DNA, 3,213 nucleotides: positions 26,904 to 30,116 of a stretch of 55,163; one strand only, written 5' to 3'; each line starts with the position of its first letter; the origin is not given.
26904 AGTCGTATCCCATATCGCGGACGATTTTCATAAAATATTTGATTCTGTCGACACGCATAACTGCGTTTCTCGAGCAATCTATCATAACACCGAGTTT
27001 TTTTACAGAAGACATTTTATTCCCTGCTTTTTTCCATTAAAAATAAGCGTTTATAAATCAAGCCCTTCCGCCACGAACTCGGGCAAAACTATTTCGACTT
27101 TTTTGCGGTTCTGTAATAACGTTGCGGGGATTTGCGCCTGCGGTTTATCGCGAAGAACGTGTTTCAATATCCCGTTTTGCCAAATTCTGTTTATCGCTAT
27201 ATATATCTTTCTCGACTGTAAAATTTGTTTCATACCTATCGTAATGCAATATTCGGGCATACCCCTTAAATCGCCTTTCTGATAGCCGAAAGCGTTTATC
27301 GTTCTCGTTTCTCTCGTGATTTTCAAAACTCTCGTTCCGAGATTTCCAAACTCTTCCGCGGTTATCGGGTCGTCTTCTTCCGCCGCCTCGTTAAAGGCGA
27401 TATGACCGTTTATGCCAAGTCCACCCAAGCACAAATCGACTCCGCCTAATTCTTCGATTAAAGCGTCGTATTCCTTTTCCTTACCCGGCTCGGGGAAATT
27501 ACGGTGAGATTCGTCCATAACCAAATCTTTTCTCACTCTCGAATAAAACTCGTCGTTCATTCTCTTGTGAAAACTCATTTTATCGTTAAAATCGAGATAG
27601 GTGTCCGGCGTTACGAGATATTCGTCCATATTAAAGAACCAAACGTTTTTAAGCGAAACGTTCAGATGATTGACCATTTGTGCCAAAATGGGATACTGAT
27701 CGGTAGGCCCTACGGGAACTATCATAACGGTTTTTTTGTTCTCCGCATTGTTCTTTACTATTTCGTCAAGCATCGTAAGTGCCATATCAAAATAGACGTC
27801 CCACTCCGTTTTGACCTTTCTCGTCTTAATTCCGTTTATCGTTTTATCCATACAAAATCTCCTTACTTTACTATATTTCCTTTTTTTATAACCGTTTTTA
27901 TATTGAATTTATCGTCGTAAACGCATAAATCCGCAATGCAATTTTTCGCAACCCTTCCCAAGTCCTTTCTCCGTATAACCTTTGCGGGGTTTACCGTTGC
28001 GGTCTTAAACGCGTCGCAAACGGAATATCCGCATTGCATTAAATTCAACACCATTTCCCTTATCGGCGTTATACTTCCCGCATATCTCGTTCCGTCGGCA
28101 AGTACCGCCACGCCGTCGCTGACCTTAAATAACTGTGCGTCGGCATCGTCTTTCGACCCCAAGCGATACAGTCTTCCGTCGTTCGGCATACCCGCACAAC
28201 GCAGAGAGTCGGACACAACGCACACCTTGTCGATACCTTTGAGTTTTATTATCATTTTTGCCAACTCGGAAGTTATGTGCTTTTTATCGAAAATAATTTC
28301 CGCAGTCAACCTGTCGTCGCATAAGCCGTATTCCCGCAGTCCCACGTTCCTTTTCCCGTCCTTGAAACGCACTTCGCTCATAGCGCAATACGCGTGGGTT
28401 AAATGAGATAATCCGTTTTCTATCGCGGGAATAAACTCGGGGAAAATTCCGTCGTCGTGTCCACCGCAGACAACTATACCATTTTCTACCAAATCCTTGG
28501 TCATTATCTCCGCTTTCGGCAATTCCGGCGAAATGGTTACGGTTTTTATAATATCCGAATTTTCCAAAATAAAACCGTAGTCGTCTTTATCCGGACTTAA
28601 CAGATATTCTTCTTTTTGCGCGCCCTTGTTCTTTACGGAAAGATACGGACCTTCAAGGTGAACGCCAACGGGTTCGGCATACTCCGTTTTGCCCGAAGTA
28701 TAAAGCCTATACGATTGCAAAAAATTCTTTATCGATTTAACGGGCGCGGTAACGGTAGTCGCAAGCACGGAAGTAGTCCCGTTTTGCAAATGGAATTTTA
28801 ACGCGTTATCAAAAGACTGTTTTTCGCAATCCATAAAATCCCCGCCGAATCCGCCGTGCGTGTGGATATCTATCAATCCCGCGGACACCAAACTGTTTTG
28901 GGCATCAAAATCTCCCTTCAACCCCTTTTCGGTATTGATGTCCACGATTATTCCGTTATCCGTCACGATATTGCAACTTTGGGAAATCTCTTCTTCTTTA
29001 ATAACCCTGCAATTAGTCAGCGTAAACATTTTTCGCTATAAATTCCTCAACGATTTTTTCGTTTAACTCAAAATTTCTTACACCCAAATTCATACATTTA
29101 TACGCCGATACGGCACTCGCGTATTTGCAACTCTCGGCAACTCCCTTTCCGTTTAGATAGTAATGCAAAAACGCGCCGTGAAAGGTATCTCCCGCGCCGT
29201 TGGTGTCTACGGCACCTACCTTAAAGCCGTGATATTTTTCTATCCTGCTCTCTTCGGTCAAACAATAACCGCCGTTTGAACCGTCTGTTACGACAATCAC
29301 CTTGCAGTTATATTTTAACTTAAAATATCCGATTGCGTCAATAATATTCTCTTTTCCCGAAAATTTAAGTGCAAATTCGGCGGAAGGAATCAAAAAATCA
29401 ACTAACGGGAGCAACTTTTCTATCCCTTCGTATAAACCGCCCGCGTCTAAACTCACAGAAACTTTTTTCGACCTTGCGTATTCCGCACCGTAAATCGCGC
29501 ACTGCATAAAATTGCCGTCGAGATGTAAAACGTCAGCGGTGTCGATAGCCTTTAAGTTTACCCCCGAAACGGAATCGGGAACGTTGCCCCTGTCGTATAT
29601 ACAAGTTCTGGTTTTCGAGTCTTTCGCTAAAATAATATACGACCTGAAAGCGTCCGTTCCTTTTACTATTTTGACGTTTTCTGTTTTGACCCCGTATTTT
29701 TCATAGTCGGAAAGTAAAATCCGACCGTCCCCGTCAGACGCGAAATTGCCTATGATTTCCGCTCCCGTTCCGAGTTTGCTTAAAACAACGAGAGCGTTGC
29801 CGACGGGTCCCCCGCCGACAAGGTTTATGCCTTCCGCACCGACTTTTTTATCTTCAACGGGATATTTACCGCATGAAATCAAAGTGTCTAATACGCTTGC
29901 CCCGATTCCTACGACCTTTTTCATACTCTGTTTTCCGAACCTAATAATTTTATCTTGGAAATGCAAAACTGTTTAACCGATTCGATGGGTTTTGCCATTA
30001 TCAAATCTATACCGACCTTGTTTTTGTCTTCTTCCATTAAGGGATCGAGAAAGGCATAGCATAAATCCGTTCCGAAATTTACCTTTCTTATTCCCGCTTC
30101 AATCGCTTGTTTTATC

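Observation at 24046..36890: Twelve-gene catabolic block joins amino-sugar, IolB/PfkB/aldolase, FGGY-kinase and Etf-coupled FAD/Fe-S dehydrogenase modules in a combination matching no pathway I know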

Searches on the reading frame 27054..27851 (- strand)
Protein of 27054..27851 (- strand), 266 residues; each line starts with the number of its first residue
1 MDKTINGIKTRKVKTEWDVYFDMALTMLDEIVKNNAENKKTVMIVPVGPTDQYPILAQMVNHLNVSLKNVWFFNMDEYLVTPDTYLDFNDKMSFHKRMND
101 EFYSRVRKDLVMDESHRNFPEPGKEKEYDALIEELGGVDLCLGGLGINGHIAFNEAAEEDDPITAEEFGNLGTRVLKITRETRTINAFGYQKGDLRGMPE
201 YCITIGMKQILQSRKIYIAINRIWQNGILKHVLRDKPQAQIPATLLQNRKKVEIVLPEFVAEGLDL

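Call 7: search_protein_families(library=pfam, proteins=[window:27054-27851:-], max_evalue=0.01)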
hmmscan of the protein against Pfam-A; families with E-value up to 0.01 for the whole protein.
window:27054-27851:- (266 aa): 1 family
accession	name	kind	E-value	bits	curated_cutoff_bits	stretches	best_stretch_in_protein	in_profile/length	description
PF01182.26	Glucosamine_iso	-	8.3e-06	26.2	27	0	34-152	21-143/225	Glucosamine-6-phosphate isomerases/6-phosphogluconolactonase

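Call 9: search_protein_families(library=ncbifam, proteins=[window:27054-27851:-], max_evalue=0.001)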
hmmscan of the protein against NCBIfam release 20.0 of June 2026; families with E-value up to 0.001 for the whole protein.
window:27054-27851:- (266 aa): 7 families
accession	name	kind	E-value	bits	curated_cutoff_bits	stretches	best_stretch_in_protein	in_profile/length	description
TIGR00502.1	nagB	equivalog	8.2e-27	94.1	236.9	1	29-257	22-240/259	glucosamine-6-phosphate deaminase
NF002557.0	PRK02122.1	subfamily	2.6e-24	85.3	384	1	5-262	26-273/653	glucosamine-6-phosphate deaminase-like protein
NF001684.0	PRK00443.1-4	subfamily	4.5e-23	82.1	326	1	39-264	28-241/260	glucosamine-6-phosphate deaminase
NF007291.0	PRK09762.1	equivalog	2e-16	60.3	271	1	36-255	28-232/236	galactosamine-6-phosphate isomerase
NF009022.0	PRK12358.1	equivalog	3e-16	59.7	247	1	20-261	9-234/239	glucosamine-6-phosphate deaminase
NF001685.0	PRK00443.1-5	equivalog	4.6e-16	58.9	513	1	39-220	33-203/266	glucosamine-6-phosphate deaminase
NF001682.0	PRK00443.1-1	equivalog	3.2e-13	49.7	528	1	24-255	16-225/262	glucosamine-6-phosphate deaminase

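Call 76: search_solved_structures(query=window:27054-27851:-, max_evalue=0.001, show_alignments=2)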
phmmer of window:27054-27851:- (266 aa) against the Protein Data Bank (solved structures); distinct sequences matched with E-value up to 0.001: 12.
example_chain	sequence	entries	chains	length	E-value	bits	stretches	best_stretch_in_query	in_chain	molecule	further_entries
3hn6_A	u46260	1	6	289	3.2e-17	66.2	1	43-250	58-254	Glucosamine-6-phosphate deaminase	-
5hj5_A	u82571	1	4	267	2.7e-14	56.6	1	41-221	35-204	Glucosamine-6-phosphate deaminase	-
4r7t_A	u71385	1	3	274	2.9e-14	56.5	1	41-221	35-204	Glucosamine-6-phosphate deaminase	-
7lqm_A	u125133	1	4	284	3.6e-14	56.2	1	37-247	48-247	Glucosamine-6-phosphate deaminase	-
1cd5_A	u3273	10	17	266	5.1e-14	55.7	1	41-220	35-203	PROTEIN (GLUCOSAMINE 6-PHOSPHATE DEAMINASE) | GLUCOSAMINE 6-PHOSPHATE DEAMINASE | GLUCOSAMINE-6-PHOSPHATE DEAMINASE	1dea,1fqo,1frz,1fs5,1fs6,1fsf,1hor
1jt9_A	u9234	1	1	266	5.3e-14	55.7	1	41-220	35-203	Glucosamine-6-Phosphate deaminase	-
2bkv_A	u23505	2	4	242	9.1e-14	54.9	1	49-256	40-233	GLUCOSAMINE-6-PHOSPHATE DEAMINASE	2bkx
7lqn_A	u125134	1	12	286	1.1e-13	54.6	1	40-219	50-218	Glucosamine-6-phosphate deaminase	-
1ne7_A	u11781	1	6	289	1.1e-10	44.8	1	39-221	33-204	Glucosamine-6-phosphate isomerase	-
2ri1_A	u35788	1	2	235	1.9e-06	30.9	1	9-263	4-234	Glucosamine-6-phosphate deaminase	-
2ri0_A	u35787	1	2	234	2.2e-06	30.7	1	10-263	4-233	Glucosamine-6-phosphate deaminase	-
6nbg_A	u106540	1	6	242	2.4e-06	30.6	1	126-258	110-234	Glucosamine-6-phosphate deaminase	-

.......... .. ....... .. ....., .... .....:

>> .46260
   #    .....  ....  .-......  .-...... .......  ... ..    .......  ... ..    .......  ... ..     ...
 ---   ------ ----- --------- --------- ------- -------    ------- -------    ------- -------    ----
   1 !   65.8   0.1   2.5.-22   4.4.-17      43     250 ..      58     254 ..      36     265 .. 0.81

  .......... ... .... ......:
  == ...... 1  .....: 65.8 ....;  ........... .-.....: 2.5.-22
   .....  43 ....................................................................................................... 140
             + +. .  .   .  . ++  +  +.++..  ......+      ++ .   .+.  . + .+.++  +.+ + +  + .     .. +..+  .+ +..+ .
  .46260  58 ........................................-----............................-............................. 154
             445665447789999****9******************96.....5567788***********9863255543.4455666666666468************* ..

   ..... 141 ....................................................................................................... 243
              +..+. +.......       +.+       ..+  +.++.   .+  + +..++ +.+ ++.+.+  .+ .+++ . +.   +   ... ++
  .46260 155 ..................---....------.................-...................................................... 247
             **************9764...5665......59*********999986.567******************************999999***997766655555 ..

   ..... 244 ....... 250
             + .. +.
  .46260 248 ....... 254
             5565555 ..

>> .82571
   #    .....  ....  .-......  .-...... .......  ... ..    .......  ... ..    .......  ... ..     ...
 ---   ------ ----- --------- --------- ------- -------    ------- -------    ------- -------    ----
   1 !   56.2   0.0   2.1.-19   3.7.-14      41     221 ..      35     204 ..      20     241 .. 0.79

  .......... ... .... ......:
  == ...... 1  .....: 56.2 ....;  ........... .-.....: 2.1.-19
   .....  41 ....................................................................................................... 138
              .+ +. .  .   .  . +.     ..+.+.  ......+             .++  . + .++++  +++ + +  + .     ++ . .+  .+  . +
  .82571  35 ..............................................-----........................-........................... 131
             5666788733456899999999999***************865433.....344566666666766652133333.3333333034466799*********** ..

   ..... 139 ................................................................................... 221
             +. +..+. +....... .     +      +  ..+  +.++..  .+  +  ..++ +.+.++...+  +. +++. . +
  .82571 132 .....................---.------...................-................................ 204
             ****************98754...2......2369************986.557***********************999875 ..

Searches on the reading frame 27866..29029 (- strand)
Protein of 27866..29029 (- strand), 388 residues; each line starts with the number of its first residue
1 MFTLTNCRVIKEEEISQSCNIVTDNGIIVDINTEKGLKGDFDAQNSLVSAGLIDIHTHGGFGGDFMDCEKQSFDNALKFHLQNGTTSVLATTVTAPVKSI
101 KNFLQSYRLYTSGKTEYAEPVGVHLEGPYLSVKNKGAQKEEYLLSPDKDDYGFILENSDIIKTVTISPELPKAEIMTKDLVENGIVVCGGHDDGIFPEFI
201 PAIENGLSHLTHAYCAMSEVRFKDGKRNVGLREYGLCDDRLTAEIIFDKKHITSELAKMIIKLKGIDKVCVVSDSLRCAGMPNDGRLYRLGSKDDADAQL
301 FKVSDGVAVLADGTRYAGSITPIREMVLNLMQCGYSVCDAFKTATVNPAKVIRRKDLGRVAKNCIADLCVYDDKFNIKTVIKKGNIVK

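Call 7: search_protein_families(library=pfam, proteins=[window:27866-29029:-], max_evalue=0.01)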
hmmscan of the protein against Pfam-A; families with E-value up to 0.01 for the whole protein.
window:27866-29029:- (388 aa): 3 families
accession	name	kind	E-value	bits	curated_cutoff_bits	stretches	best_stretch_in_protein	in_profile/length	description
PF01979.26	Amidohydro_1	-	6.8e-20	72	25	1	48-387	2-345/345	Amidohydrolase family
PF07969.17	Amidohydro_3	-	4.1e-08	33.6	29.7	1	333-374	405-447/472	Amidohydrolase family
PF22643.2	NagA_N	-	0.0023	18.5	27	0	1-37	1-37/51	NagA composite domain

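Call 9: search_protein_families(library=ncbifam, proteins=[window:27866-29029:-], max_evalue=0.001)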
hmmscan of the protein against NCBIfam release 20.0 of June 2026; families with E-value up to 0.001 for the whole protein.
window:27866-29029:- (388 aa): 22 families
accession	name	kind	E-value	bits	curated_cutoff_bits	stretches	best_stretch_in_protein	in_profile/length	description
TIGR00221.1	nagA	equivalog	3.1e-68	230.4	225.65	1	2-385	5-380/380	N-acetylglucosamine-6-phosphate deacetylase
NF008371.0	PRK11170.1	equivalog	1e-51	176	483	1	1-387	1-379/382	N-acetylglucosamine-6-phosphate deacetylase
NF006689.0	PRK09237.1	equivalog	1.5e-14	53.4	371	2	2-103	5-103/383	amidohydrolase/deacetylase family metallohydrolase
TIGR02318.1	phosphono_phnM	equivalog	3.1e-09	36.2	390.55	1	332-387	317-375/376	phosphonate metabolism protein PhnM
NF011990.0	PRK15446.2-6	subfamily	1.5e-08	33.8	233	0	4-57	5-64/390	alpha-D-ribose 1-methylphosphonate 5-triphosphate diphosphatase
TIGR03583.1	EF_0837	hypoth_equivalog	4.4e-08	32.6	432.15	1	315-379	273-337/365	amidohydrolase/deacetylase family metallohydrolase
NF006839.0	PRK09357.1-4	equivalog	4.8e-08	32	576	1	4-106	4-106/422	dihydroorotase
NF009060.0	PRK12394.1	equivalog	2.3e-07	29.9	442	0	13-64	17-70/381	metallo-dependent hydrolase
NF004801.0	PRK06151.1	subfamily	7.6e-07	28.3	416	0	336-372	366-402/491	chlorohydrolase family protein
NF011984.0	PRK15446.1-5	equivalog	9.4e-07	28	260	0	3-57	5-59/379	alpha-D-ribose 1-methylphosphonate 5-triphosphate diphosphatase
NF011983.0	PRK15446.1-4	equivalog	1.3e-06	27.6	486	0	4-58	7-59/379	alpha-D-ribose 1-methylphosphonate 5-triphosphate diphosphatase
NF011989.0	PRK15446.2-5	equivalog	4.1e-06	25.8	565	0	3-57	5-61/385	alpha-D-ribose 1-methylphosphonate 5-triphosphate diphosphatase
NF003271.0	PRK04250.1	equivalog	1e-05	24.4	405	1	8-105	9-104/407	dihydroorotase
NF006837.0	PRK09357.1-2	equivalog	1.3e-05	24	575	1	3-105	4-106/428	dihydroorotase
TIGR00857.1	pyrC_multi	subfamily_domain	1.9e-05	23.9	279.05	0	20-126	9-108/412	dihydroorotase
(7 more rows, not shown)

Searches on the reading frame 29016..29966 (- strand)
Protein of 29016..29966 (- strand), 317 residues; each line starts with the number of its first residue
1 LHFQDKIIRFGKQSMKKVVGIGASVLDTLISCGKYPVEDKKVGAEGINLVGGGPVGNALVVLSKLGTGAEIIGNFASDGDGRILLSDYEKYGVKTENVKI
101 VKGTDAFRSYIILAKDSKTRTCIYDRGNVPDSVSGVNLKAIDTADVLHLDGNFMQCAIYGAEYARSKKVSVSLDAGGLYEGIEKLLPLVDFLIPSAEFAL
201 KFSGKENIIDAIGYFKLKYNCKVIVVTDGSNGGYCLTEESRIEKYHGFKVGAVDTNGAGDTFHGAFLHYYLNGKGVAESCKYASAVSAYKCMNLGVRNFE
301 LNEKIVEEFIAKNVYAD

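Call 7: search_protein_families(library=pfam, proteins=[window:29016-29966:-], max_evalue=0.01)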
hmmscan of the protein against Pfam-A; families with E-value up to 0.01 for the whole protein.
window:29016-29966:- (317 aa): 1 family
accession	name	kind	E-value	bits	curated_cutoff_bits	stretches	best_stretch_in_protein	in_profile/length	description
PF00294.29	PfkB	-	2.2e-33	116.3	25.8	1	17-298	3-297/302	pfkB family carbohydrate kinase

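Call 9: search_protein_families(library=ncbifam, proteins=[window:29016-29966:-], max_evalue=0.001)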
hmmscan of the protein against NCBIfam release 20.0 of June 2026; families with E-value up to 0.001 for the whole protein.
window:29016-29966:- (317 aa): 19 families
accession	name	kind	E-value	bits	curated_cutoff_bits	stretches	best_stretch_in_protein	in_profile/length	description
TIGR02152.1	D_ribokin_bact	equivalog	2.2e-28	99.4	299.65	1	19-296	2-286/298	ribokinase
NF053626.1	RibKinHalex1628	equivalog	1.7e-27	96.6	330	1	15-310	1-291/293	ATP-dependent ribose-1-phosphate kinase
NF041134.1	R1P_kin_Thcocales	equivalog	3.4e-21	75.9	500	1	18-297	3-269/291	ADP-dependent ribose-1-phosphate kinase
NF008353.0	PRK11142.1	equivalog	3.5e-20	72.7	341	1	15-298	2-291/307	ribokinase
TIGR04382.1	myo_inos_iolC_N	equivalog_domain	9e-19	67.9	300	1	50-298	33-297/309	5-dehydro-2-deoxygluconokinase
NF041332.1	KDG_KDGal_kin_Halo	equivalog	8e-18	64.9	440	1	180-291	181-292/320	bifunctional 2-dehydro-3-deoxygluconokinase/2-dehydro-3-deoxygalactonokinase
NF049991.1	TagKinase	equivalog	3.2e-15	55.7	420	1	62-312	51-317/321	tagatose kinase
NF006957.1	PRK09434.1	equivalog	1.7e-12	47.5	450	1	178-285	169-275/302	fructokinase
NF040938.1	KDG_KDGal_kin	equivalog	2.1e-12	46.7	400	1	182-310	176-303/305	bifunctional 2-dehydro-3-deoxygluconokinase/2-dehydro-3-deoxygalactonokinase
NF007321.0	PRK09813.1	equivalog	6.7e-11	42.2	247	1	52-288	24-252/261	fructoselysine 6-kinase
NF047869.1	myo_kin_aldol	exception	8.9e-10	37.5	600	1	182-288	199-309/586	bifunctional 5-dehydro-2-deoxygluconokinase/5-dehydro-2-deoxyphosphogluconate aldolase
TIGR02198.1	rfaE_dom_I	equivalog_domain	4.8e-09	35.8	345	1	54-303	49-309/315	D-glycero-beta-D-manno-heptose-7-phosphate kinase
TIGR03168.1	1-PFK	subfamily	1.1e-08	34.4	216.4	1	201-298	194-289/305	hexose kinase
NF041164.1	NucKinThplmales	equivalog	1.5e-08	34.2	450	1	220-307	201-287/295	nucleoside kinase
TIGR03828.1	pfkB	equivalog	5.1e-08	32.3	292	1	201-298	194-291/305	1-phosphofructokinase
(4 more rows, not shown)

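Call 79: search_solved_structures(query=window:29016-29924:-, max_evalue=1e-10)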
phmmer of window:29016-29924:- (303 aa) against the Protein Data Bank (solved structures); distinct sequences matched with E-value up to 1e-10: 21.
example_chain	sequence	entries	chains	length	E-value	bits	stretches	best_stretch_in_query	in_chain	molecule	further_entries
7ag6_A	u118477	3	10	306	6.1e-24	88.2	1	3-283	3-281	Sulfofructose kinase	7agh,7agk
2rbc_A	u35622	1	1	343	1.9e-16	63.6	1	2-283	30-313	Sugar kinase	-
3h49_A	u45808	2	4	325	4.8e-16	62.2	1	4-297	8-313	Ribokinase | Uncharacterized sugar kinase ydjH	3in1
11bl_A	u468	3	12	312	2.2e-15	60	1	9-296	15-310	Ribokinase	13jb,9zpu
3ry7_A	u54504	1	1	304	2.7e-15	59.8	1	2-273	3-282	Ribokinase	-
1vm7_A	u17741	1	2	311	1.5e-14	57.3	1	7-296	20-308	ribokinase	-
4x8f_A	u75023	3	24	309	2e-14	56.9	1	1-298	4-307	Ribokinase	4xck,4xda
3b3l_A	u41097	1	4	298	2.2e-14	56.8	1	2-278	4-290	Ketohexokinase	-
6ul7_A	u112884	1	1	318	2.8e-14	56.4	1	2-278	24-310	Ketohexokinase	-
2hqq_A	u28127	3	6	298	3.9e-14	56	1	2-278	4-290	Ketohexokinase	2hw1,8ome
3nbv_A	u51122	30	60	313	6e-14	55.4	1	4-278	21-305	Ketohexokinase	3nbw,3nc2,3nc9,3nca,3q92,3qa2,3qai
8ug1_A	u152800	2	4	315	6.1e-14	55.3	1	4-278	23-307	Ketohexokinase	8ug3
1gqt_A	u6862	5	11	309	9.1e-14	54.8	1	5-281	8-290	RIBOKINASE | PROTEIN (RIBOKINASE)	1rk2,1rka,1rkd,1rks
2hlz_A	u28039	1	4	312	1.4e-13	54.1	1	4-278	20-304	Ketohexokinase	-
2qcv_A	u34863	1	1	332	1.2e-12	51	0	201-274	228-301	Putative 5-dehydro-2-deoxygluconokinase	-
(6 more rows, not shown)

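Call 82: search_solved_structures(query=window:29016-29924:-, max_evalue=1e-20, show_alignments=1)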
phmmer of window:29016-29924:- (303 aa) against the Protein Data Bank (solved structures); distinct sequences matched with E-value up to 1e-20: 1.
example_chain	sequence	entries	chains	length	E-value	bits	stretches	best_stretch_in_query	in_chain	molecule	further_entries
7ag6_A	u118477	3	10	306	6.1e-24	88.2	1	3-283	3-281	Sulfofructose kinase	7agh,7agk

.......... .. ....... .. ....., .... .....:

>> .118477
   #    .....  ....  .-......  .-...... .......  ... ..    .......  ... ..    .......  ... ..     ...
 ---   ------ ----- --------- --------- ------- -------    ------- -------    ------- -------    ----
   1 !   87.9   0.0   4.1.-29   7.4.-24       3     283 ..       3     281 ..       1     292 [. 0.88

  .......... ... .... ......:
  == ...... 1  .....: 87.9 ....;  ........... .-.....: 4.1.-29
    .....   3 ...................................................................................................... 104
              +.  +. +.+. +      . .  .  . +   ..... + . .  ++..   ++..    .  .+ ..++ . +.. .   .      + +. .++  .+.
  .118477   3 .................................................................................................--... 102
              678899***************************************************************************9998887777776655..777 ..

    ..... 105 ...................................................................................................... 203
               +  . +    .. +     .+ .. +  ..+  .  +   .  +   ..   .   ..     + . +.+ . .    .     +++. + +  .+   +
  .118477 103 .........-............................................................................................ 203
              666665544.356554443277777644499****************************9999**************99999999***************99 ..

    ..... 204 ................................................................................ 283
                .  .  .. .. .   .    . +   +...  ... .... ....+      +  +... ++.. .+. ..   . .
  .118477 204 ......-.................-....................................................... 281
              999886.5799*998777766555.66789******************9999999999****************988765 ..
